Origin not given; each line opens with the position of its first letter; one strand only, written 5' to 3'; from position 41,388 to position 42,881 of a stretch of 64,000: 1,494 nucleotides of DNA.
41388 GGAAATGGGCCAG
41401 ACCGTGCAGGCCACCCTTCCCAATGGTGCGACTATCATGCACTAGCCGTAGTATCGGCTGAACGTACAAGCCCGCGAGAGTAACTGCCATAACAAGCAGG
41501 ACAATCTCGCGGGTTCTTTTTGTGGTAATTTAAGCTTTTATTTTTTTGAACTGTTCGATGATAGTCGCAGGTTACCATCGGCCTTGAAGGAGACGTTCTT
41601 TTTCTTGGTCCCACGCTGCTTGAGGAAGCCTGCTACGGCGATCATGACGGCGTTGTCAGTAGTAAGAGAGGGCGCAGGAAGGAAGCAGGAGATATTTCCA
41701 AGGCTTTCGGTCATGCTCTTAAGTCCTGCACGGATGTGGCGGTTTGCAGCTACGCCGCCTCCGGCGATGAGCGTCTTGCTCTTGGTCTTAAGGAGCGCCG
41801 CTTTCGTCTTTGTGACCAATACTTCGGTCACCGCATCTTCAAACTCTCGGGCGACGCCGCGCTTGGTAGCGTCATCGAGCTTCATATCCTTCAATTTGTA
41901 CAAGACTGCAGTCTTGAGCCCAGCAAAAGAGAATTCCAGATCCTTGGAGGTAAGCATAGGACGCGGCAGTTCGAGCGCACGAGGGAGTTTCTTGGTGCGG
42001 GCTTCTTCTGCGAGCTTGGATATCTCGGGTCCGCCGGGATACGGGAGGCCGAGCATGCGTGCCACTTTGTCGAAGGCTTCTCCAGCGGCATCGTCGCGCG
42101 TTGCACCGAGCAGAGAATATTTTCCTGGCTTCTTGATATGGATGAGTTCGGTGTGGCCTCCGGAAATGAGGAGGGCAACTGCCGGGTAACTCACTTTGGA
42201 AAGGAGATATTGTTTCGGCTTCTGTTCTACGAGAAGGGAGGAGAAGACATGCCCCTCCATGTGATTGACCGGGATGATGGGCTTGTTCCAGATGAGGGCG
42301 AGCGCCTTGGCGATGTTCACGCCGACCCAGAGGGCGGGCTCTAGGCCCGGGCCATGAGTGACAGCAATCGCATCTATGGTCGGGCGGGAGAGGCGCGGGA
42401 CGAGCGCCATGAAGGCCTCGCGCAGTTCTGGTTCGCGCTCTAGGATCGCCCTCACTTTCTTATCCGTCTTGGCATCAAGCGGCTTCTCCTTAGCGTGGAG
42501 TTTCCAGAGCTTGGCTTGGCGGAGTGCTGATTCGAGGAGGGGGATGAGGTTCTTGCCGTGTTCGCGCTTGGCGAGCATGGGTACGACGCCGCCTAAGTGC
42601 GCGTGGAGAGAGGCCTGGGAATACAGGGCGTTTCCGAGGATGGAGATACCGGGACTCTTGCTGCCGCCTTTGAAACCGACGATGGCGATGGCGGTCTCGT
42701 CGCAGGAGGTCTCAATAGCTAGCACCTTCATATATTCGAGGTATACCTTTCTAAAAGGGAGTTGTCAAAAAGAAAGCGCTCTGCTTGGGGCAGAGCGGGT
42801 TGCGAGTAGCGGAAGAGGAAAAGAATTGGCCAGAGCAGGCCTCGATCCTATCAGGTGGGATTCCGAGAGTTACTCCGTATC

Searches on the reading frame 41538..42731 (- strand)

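Call 77: search_protein_families(library=pfam, proteins=[window:41538-42731:-], max_evalue=0.00001)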
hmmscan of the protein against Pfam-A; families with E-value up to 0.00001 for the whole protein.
window:41538-42731:- (397 aa): 1 family
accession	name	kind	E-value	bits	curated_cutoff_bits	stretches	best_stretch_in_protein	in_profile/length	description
PF00814.31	TsaD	-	2.4e-78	263.9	24.8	2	114-365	46-263/264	tRNA N6-adenosine threonylcarbamoyltransferase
